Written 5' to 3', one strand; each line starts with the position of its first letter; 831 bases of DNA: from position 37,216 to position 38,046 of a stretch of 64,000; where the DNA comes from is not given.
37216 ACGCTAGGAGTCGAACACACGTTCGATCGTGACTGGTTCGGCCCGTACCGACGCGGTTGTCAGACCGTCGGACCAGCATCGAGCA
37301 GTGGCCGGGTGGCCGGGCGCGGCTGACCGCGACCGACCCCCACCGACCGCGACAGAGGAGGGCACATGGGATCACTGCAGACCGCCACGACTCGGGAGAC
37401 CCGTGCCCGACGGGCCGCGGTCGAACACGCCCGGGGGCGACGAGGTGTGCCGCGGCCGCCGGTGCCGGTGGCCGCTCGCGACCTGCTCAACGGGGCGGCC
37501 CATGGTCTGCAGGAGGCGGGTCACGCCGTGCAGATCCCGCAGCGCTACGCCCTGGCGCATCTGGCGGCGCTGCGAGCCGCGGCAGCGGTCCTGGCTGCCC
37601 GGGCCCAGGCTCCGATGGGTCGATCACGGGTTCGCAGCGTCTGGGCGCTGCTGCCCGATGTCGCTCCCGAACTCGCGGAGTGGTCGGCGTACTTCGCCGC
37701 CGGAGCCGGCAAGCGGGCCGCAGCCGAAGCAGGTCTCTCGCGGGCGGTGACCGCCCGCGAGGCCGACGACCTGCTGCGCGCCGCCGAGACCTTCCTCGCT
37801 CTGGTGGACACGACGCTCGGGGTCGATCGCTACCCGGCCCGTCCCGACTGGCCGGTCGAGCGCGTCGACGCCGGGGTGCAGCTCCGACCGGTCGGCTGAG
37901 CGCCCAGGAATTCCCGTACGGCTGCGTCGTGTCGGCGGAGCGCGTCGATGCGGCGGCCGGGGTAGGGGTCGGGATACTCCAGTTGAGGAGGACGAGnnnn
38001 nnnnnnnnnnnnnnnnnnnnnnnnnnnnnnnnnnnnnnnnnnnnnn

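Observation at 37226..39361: Perfect SOS box upstream of a HEPN(Rx4H)-DinB gene pair: candidate damage-inducible cassette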

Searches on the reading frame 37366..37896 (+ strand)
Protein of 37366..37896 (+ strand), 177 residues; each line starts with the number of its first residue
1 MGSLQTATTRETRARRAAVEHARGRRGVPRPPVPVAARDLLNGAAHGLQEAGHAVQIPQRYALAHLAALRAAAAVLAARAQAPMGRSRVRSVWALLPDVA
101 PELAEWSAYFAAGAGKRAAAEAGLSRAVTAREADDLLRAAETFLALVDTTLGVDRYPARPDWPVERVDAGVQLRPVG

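Call 6: search_protein_families(library=ncbifam, proteins=[window:37366-37896:+], max_evalue=0.01)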
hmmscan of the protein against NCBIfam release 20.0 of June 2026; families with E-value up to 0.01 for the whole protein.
window:37366-37896:+ (177 aa): 0 families

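Call 7: search_protein_families(library=pfam, proteins=[window:37366-37896:+], max_evalue=0.01)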
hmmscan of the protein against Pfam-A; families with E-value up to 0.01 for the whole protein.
window:37366-37896:+ (177 aa): 1 family
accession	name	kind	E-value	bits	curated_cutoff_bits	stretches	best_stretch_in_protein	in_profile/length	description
PF18726.6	HEPN_SAV_6107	-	2.6e-34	118.1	27.2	1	55-147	5-97/98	SAV_6107-like HEPN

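Call 9: find_homologous_proteins(query=window:37366-37896:+)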
Query window:37366-37896:+ (177 aa): 5770 proteins with E <= 0.001 among 8000 candidates; the best 120 are listed.
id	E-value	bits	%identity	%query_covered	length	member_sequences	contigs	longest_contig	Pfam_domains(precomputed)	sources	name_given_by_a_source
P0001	5.2e-103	360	100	100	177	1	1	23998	PF18726.7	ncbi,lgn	-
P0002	2.0e-44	170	71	76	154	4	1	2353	PF18726.7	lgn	-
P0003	3.3e-43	166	66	75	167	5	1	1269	PF18726.7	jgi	jgi:hypothetical protein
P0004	5.5e-43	165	68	77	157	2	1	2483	PF18726.7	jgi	jgi:hypothetical protein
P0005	1.7e-41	160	68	75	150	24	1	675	PF18726.7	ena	-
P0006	1.9e-40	157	67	74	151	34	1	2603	PF18726.7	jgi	-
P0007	1.9e-40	157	69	74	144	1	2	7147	PF18726.7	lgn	-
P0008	2.3e-40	156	66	74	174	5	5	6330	PF18726.7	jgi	jgi:hypothetical protein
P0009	2.7e-40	156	65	69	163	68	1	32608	PF18726.7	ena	-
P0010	3.3e-40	156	66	74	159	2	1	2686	PF18726.7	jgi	-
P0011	3.6e-40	156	66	74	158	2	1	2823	PF18726.7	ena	-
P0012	5.1e-40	155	68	75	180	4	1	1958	PF18726.7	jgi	jgi:hypothetical protein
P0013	5.4e-40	155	64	84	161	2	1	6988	PF18726.7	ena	-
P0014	7.2e-40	155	66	74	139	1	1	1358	PF18726.7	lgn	-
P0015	1.2e-39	154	66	74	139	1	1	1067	PF18726.7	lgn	-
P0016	1.3e-39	154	64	76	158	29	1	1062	PF18726.7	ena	-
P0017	1.3e-39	154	67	72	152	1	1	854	PF18726.7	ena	-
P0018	1.8e-39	153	66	80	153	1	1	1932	PF18726.7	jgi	jgi:SAV_6107-like HEPN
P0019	2.0e-39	153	66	74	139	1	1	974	PF18726.7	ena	-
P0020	3.1e-39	153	61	71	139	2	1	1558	PF18726.7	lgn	-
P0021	3.1e-39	153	59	75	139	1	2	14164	PF18726.7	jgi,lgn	jgi:hypothetical protein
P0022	3.1e-39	153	62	88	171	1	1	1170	PF18726.7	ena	-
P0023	3.2e-39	153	63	74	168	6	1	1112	PF18726.7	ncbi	-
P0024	3.7e-39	152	67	74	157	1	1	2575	PF18726.7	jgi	jgi:HEPN superfamily protein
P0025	4.3e-39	152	71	69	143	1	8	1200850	PF18726.7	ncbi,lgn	ncbi:MAG: SAV_6107 family HEPN domain-containing protein [Candidatus Nanopelagicales bacterium]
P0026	5.2e-39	152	62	70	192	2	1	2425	PF18726.7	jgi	jgi:hypothetical protein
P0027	5.3e-39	152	67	72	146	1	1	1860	PF18726.7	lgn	-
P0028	5.8e-39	152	67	70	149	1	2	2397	PF18726.7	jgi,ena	-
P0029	6.6e-39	152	65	71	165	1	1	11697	PF18726.7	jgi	jgi:hypothetical protein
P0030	6.8e-39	152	62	88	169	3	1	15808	PF18726.7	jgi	jgi:hypothetical protein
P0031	6.9e-39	152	64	77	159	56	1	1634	PF18726.7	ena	-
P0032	9.4e-39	151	57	73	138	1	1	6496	PF18726.7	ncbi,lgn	-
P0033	9.5e-39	151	65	77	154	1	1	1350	PF18726.7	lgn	-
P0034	9.9e-39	151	64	82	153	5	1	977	PF18726.7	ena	-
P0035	1.0e-38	151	64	76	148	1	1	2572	PF18726.7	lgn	-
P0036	1.2e-38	151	63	75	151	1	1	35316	PF18726.7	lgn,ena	-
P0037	1.2e-38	151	66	74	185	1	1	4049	PF18726.7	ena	-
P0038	1.3e-38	151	66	74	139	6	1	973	PF18726.7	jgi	jgi:hypothetical protein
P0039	1.3e-38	151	66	76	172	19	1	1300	PF18726.7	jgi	jgi:hypothetical protein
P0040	1.3e-38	151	74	40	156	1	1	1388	PF18726.7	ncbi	-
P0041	1.4e-38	151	65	75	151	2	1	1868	PF18726.7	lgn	-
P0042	2.0e-38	150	57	70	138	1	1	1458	PF18726.7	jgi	jgi:hypothetical protein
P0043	2.2e-38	150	58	77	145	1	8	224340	PF18726.7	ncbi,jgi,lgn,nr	ncbi:MAG: hypothetical protein QOI54_3497 [Actinomycetota bacterium]|jgi:hypothetical protein|nr:hyp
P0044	2.3e-38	150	69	58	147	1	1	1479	PF18726.7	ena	-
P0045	2.3e-38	150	66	71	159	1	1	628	PF18726.7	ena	-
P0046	2.4e-38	150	70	65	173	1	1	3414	PF18726.7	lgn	-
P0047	2.4e-38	150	72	69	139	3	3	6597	PF18726.7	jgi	jgi:hypothetical protein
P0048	2.6e-38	150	68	72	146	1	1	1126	PF18726.7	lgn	-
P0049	2.9e-38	149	73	67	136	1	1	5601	PF18726.7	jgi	jgi:hypothetical protein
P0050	3.4e-38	149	67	73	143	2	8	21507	PF18726.7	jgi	-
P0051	4.1e-38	149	64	73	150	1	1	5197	PF18726.7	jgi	jgi:hypothetical protein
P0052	5.1e-38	149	59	71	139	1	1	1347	PF18726.7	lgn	-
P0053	6.1e-38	148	66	74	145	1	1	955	PF18726.7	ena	-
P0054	6.2e-38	148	64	74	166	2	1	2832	PF18726.7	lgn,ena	-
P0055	7.1e-38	148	66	74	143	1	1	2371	PF18726.7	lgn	-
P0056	7.5e-38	148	64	82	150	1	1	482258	PF18726.7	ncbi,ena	-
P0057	8.2e-38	148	70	69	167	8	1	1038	PF18726.7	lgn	-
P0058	8.7e-38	148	58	73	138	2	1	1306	PF18726.7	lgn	-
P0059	9.5e-38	148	63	80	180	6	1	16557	PF18726.7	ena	-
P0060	9.9e-38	148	66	73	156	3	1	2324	PF18726.7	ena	-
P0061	1.0e-37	148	65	72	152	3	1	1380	PF18726.7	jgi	jgi:hypothetical protein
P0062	1.1e-37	148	63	74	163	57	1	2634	PF18726.7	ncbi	-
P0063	1.2e-37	147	60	86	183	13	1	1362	PF18726.7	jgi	jgi:SAV_6107-like HEPN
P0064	1.3e-37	147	65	75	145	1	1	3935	PF18726.7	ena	-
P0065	1.5e-37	147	72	71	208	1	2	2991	PF18726.7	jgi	jgi:hypothetical protein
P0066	1.5e-37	147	57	82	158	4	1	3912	PF18726.7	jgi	-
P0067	1.6e-37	147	65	79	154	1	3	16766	PF18726.7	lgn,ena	-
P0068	1.8e-37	147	69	69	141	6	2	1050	PF18726.7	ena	-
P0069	2.1e-37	147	65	75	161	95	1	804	PF18726.7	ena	-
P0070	2.1e-37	147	67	73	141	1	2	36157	PF18726.7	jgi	jgi:SAV_6107-like HEPN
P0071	2.2e-37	147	64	76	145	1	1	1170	PF18726.7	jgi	-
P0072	2.5e-37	146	66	70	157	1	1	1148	PF18726.7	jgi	jgi:hypothetical protein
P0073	2.8e-37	146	67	70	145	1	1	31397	PF18726.7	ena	-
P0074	2.9e-37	146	59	88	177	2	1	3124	PF18726.7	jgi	jgi:hypothetical protein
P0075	3.3e-37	146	66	74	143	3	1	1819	PF18726.7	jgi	jgi:hypothetical protein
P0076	3.6e-37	146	63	74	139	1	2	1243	PF18726.7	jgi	jgi:hypothetical protein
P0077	4.0e-37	146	63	73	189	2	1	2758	PF18726.7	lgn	-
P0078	4.1e-37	146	66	73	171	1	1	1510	PF18726.7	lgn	-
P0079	4.6e-37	146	66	74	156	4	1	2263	PF18726.7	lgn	-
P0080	4.8e-37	146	67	70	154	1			PF18726.7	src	-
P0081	5.3e-37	145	64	75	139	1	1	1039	PF18726.7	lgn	-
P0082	5.5e-37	145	65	74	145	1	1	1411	PF18726.7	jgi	jgi:SAV_6107-like HEPN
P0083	5.6e-37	145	68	69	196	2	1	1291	PF18726.7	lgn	-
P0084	6.0e-37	145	69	67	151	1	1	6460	PF18726.7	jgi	jgi:hypothetical protein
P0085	6.5e-37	145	66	74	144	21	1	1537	PF18726.7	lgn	-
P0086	6.9e-37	145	67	70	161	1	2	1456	PF18726.7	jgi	jgi:hypothetical protein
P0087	7.7e-37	145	71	65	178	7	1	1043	PF18726.7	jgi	jgi:hypothetical protein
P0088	7.7e-37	145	74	61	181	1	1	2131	PF18726.7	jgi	jgi:SAV_6107-like HEPN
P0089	8.2e-37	145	69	72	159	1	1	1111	PF18726.7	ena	-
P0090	9.3e-37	145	66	74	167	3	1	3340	PF18726.7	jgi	-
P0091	9.4e-37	145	70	46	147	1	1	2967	PF18726.7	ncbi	-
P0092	9.4e-37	145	63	74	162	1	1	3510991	PF18726.7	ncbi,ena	-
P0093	1.1e-36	144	64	73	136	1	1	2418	PF18726.7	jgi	jgi:hypothetical protein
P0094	1.1e-36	144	61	79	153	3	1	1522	PF18726.7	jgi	jgi:hypothetical protein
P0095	1.1e-36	144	61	84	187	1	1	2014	PF18726.7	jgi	jgi:SAV_6107-like HEPN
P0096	1.1e-36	144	62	79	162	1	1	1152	PF18726.7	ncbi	-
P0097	1.2e-36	144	64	76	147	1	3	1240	PF18726.7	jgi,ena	-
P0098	1.3e-36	144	62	86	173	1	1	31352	PF18726.7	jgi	jgi:hypothetical protein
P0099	1.4e-36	144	64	72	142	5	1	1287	PF18726.7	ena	-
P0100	1.4e-36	144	64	76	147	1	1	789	PF18726.7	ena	-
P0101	1.5e-36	144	63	74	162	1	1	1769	PF18726.7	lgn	-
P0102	1.6e-36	144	59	84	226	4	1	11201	PF18726.7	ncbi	-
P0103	1.6e-36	144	66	66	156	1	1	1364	PF18726.7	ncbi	-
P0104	1.8e-36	144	76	42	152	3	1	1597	PF18726.7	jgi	-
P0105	1.9e-36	144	63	73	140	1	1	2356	PF18726.7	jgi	jgi:hypothetical protein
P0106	2.0e-36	143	74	61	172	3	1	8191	PF18726.7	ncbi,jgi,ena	jgi:hypothetical protein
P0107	2.3e-36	143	67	70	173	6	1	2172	PF18726.7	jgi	jgi:hypothetical protein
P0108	2.3e-36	143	64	75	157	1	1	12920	PF18726.7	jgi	jgi:hypothetical protein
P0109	2.8e-36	143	64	74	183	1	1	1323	PF18726.7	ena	-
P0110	2.9e-36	143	67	73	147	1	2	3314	PF18726.7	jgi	jgi:hypothetical protein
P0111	3.0e-36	143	64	73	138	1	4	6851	PF18726.7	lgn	-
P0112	3.1e-36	143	66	69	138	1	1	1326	PF18726.7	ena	-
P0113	3.5e-36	143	76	40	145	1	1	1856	PF18726.7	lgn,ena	-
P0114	3.6e-36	143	62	84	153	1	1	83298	PF18726.7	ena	-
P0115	3.8e-36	143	56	75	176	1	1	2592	PF18726.7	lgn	-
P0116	3.9e-36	143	62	73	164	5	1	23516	PF18726.7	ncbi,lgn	-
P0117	4.0e-36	143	66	73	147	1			PF18726.7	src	-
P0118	4.3e-36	142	71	67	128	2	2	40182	PF18726.7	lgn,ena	-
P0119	4.7e-36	142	81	36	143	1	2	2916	PF18726.7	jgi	jgi:hypothetical protein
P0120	4.8e-36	142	63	74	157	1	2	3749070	PF18726.7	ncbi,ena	-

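Call 11: find_related_loci(query=window:37366-37896:+, collection=genome_contigs, flank=4000)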
Query window:37366-37896:+ (177 aa) in genome_contigs; peptide patterns used: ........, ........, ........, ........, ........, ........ (x = any residue, [..] = any of these).
600 stretches matched a pattern (row limit reached: there are more); 253 encode a relative of the query (tblastn E <= 1e-3); the best 80 are kept; 80 distinct loci.
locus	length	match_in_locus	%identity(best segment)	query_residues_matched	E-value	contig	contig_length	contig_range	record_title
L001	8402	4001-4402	59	39-168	7e-37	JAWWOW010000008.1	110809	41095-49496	MAG: Frankiales bacterium isolate BP_356 scaffold_2469029, whole genome shotgun sequence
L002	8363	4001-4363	65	39-160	3e-36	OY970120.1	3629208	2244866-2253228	MAG: uncultured Actinomycetota bacterium isolate MFD01275.bin.c.22 genome assembly, chromosome: 1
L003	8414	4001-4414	61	25-153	3e-35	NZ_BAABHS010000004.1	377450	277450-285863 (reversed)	Yinghuangia aomiensis strain JCM 17986 sequence004, whole genome shotgun sequence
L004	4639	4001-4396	67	28-160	8e-34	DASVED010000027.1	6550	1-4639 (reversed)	MAG TPA_asm: Actinomycetes bacterium isolate SMAG_U2051 k141_405905, whole genome shotgun sequence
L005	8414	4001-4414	63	24-160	2e-33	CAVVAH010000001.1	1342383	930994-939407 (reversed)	MAG: uncultured Actinomycetota bacterium isolate MFD04212.bin.1.292 genome assembly, contig: contig_1395, whole genome s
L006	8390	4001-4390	66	30-160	1e-32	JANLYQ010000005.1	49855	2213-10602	MAG: Sporichthyaceae bacterium isolate OTE_14_metabat.278 OTE_14_k141_358618, whole genome shotgun sequence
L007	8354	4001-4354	61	39-155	1e-32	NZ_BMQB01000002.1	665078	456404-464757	Pilimelia anulata strain JCM 3090 sequence02, whole genome shotgun sequence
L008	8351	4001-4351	58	39-157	1e-31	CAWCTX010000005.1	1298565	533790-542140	MAG: uncultured Actinomycetota bacterium isolate MFD05454.bin.1.262 genome assembly, contig: contig_15450, whole genome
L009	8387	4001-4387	53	21-153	1e-31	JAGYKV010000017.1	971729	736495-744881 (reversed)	MAG: Candidatus Nanopelagicales bacterium isolate M30B76 contig_8065, whole genome shotgun sequence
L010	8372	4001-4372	66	39-161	2e-31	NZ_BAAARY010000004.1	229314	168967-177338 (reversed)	Pilimelia columellifera subsp. columellifera strain JCM 3367 sequence04, whole genome shotgun sequence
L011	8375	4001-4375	56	37-160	3e-31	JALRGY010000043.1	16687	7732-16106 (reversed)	MAG: Candidatus Nanopelagicales bacterium isolate MLJ.2 NODE_43_length_16687_cov_3.448224, whole genome shotgun sequence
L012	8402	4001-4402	60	32-157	1e-29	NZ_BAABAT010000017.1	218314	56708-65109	Dactylosporangium darangshiense strain JCM 17441 sequence017, whole genome shotgun sequence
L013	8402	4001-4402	60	32-157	1e-29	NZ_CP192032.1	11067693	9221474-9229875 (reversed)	Dactylosporangium sp. CS-033363 chromosome, complete genome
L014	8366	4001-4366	62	38-157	2e-29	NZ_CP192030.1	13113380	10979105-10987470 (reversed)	Dactylosporangium sp. CA-233914 chromosome, complete genome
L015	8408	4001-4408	57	27-153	3e-29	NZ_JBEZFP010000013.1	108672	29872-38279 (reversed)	Streptodolium elevatio strain NPDC048946 NPDC048946_48_E11.ctg-0013, whole genome shotgun sequence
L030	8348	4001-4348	62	39-151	6e-28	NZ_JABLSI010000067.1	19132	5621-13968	Streptomyces sp. JJ38 scaffold67_size19132, whole genome shotgun sequence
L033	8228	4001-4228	67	83-158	1e-26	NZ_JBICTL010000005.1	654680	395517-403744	Micromonospora sp. NPDC049051 NPDC049051_134_B3.ctg-0005, whole genome shotgun sequence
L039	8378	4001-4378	61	31-152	7e-26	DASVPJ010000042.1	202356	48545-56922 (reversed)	MAG TPA_asm: Mycobacteriales bacterium isolate SMAG_U3176 k141_485720, whole genome shotgun sequence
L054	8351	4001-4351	66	40-153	3e-25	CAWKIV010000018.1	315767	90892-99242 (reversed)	MAG: uncultured Actinomycetota bacterium isolate MFD02840.bin.1.327 genome assembly, contig: contig_68339, whole genome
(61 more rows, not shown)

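Call 14: search_protein_families(library=pfam, proteins=[L002:3610-3897:+, L054:4413-5114:+, L033:4354-5151:+, L033:5123-6793:+, L054:3419-3919:+, L030:4465-5211:+, L039:3636-5471:+], max_evalue=0.01)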
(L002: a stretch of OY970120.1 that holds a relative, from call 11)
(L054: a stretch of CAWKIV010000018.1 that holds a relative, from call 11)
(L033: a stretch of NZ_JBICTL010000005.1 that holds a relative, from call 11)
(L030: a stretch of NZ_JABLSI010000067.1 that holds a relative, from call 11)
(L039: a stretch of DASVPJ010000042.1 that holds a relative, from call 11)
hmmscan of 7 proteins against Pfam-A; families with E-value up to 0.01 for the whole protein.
L002:3610-3897:+ (96 aa): 1 family
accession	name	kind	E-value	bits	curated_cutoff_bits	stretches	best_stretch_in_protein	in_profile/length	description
PF20114.4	DUF6504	-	4.5e-21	75.5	24.2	1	1-96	1-103/103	Domain of unknown function (DUF6504)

L054:4413-5114:+ (234 aa): 11 families
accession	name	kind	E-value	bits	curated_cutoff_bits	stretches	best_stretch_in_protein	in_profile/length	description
PF13649.12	Methyltransf_25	-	1.6e-17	64.4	27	1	22-118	1-97/97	Methyltransferase domain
PF08241.18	Methyltransf_11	-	5.2e-17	62.7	21.2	1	23-119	1-92/95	Methyltransferase domain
PF08242.18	Methyltransf_12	-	1.4e-14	55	30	1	23-119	1-97/98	Methyltransferase domain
PF13489.12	Methyltransf_23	-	8e-13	48.9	27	1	5-181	9-162/164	Methyltransferase domain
PF13847.12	Methyltransf_31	-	1.5e-11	44.6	27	1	20-122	5-109/145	Methyltransferase domain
PF09445.16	Methyltransf_15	-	5.8e-07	29.7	22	1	21-93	3-77/165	RNA cap guanine-N2 methyltransferase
PF01209.24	Ubie_methyltran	-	1.1e-05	25.3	20.1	1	14-128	43-157/233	ubiE/COQ5 methyltransferase family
PF05175.20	MTS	-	8.5e-05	22.7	23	1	19-93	32-104/170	Methyltransferase small domain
PF03848.20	TehB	-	0.00011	22.1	20.4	1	20-100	32-108/193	Tellurite resistance protein TehB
PF05401.17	NodS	-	0.0011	19.3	24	1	11-102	36-121/201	Nodulation protein S (NodS)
PF24675.1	NpmA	-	0.0023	17.7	60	1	15-118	20-132/214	16S rRNA (adenine(1408)-N(1))-methyltransferase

L033:4354-5151:+ (266 aa): 0 families

L033:5123-6793:+ (557 aa): 1 family
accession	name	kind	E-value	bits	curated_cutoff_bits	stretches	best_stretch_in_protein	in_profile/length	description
PF00817.25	IMS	-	1.2e-15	58.1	23.2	1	68-190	21-147/148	impB/mucB/samB family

L054:3419-3919:+ (167 aa): 1 family
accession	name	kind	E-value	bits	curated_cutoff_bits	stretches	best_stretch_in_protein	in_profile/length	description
PF20114.4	DUF6504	-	1.9e-08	34.9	24.2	1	57-162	15-98/103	Domain of unknown function (DUF6504)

L030:4465-5211:+ (249 aa): 11 families
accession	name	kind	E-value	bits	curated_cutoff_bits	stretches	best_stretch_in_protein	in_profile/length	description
PF08242.18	Methyltransf_12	-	6.4e-18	65.7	30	1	36-132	1-97/98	Methyltransferase domain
PF13649.12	Methyltransf_25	-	8.7e-17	62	27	1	35-131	1-97/97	Methyltransferase domain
PF08241.18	Methyltransf_11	-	2.2e-16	60.7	21.2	1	36-132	1-92/95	Methyltransferase domain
PF13489.12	Methyltransf_23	-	3.1e-15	56.7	27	1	17-195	9-162/164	Methyltransferase domain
PF13847.12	Methyltransf_31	-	2.9e-11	43.7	27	1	32-137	4-111/145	Methyltransferase domain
PF01209.24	Ubie_methyltran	-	3.3e-06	27.1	20.1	1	29-135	45-151/233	ubiE/COQ5 methyltransferase family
PF05401.17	NodS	-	0.00017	21.9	24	1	29-129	41-138/201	Nodulation protein S (NodS)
PF05175.20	MTS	-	0.00044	20.4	23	1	34-146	34-149/170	Methyltransferase small domain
PF13578.12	Methyltransf_24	-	0.0012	20.1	26.3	1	49-134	18-101/105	Methyltransferase domain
PF02475.24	TRM5-TYW2_MTfase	-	0.0015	18.9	28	1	34-128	39-128/164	TRM5/TYW2 methyltransferase domain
PF09445.16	Methyltransf_15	-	0.0015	18.6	22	1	35-105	4-76/165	RNA cap guanine-N2 methyltransferase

L039:3636-5471:+ (612 aa): 5 families
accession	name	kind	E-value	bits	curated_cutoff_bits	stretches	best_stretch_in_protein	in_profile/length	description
PF08241.18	Methyltransf_11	-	9.6e-15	55.4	21.2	1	399-496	1-93/95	Methyltransferase domain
PF13649.12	Methyltransf_25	-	2.1e-14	54.4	27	1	398-494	1-97/97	Methyltransferase domain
PF08242.18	Methyltransf_12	-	3.8e-14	53.6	30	1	399-495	1-97/98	Methyltransferase domain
PF13489.12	Methyltransf_23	-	6.3e-12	46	27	1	380-555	8-160/164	Methyltransferase domain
PF13847.12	Methyltransf_31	-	3.1e-08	33.8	27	1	396-507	5-118/145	Methyltransferase domain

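Call 21: find_encoding_contigs(protein=P0001, flank=10000, max_places=3)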
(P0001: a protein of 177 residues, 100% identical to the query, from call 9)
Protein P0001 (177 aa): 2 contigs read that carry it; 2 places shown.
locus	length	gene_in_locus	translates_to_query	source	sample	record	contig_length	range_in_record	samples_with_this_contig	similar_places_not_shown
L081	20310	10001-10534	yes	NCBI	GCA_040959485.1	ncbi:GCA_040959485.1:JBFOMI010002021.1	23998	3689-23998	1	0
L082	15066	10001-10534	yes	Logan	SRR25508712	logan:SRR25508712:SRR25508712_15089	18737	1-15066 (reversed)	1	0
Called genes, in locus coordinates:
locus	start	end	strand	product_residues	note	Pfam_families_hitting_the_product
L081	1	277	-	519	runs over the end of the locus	PF26314:MptA_B_family, PF27547:MptB_C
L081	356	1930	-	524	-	PF00070:Pyr_redox (faint), PF00890:FAD_binding_2, PF01266:DAO, PF01494:FAD_binding_3 (faint), PF03486:HI0933_like (faint), PF07992:Pyr_redox_2 (faint), PF13450:NAD_binding_8, PF01593:Amino_oxidase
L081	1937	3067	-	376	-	PF00348:polyprenyl_synt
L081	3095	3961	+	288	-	PF02219:MTHFR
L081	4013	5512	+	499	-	PF00999:Na_H_Exchanger, PF02080:TrkA_C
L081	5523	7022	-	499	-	PF00070:Pyr_redox (faint), PF00890:FAD_binding_2 (weak), PF01266:DAO, PF01593:Amino_oxidase, PF03486:HI0933_like (faint), PF07992:Pyr_redox_2 (faint), PF12831:FAD_oxidored (faint), PF13450:NAD_binding_8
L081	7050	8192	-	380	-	PF13506:Glyco_transf_21, PF13641:Glyco_tranf_2_3, PF00535:Glycos_transf_2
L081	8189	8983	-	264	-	PF04240:Caroten_synth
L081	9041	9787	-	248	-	-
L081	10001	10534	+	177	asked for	PF18726:HEPN_SAV_6107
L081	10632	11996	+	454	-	PF00817:IMS, PF21999:IMS_HHH_1 (weak), PF11799:IMS_C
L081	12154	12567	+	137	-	PF11239:DUF3040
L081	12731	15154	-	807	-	PF11992:TgpA_N, PF01841:Transglut_core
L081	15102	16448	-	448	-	PF01882:DUF58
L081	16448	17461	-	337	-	PF00493:MCM (weak), PF20030:bpMoxR (weak), PF07726:AAA_3, PF07728:AAA_5, PF17863:AAA_lid_2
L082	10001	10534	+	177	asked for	PF18726:HEPN_SAV_6107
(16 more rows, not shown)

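Call 28: search_protein_representatives(protein=window:37366-37896:+)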
Query: 177 residues. Proteins with E-value up to 0.001 (for the whole library): 949; up to 1e-10: 624; up to 1e-30: 12. The best 150 are listed.
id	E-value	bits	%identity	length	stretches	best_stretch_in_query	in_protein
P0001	1.6e-103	360.0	100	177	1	1-177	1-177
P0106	6.4e-37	143.4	67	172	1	21-156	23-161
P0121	2.0e-33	132.1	66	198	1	36-156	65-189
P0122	2.1e-33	132.0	67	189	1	31-156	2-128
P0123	7.7e-33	130.2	66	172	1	28-157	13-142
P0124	3.4e-32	128.1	58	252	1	27-154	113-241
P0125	1.2e-31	126.3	63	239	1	28-160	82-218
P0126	3.8e-31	124.7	63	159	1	44-164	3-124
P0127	4.0e-31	124.6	54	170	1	28-162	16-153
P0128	7.0e-31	123.8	56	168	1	31-155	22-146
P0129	8.0e-31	123.6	55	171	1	9-160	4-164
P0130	8.7e-31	123.5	62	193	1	36-165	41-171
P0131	1.1e-30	123.1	60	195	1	10-155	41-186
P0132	1.2e-30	123.0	56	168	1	36-166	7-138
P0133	1.5e-30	122.8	64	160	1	28-153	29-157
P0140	7.1e-30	120.5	59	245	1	13-154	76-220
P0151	1.6e-28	116.1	55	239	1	13-152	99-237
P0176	2.5e-26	109.0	61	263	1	30-156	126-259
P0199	3.7e-25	105.2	56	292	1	26-151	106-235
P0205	7.0e-25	104.3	58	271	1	25-152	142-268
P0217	2.2e-24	102.7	51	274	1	19-154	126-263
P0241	2.6e-23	99.2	56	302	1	12-154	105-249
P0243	3.1e-23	98.9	50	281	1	10-155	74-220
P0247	4.3e-23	98.5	52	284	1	11-148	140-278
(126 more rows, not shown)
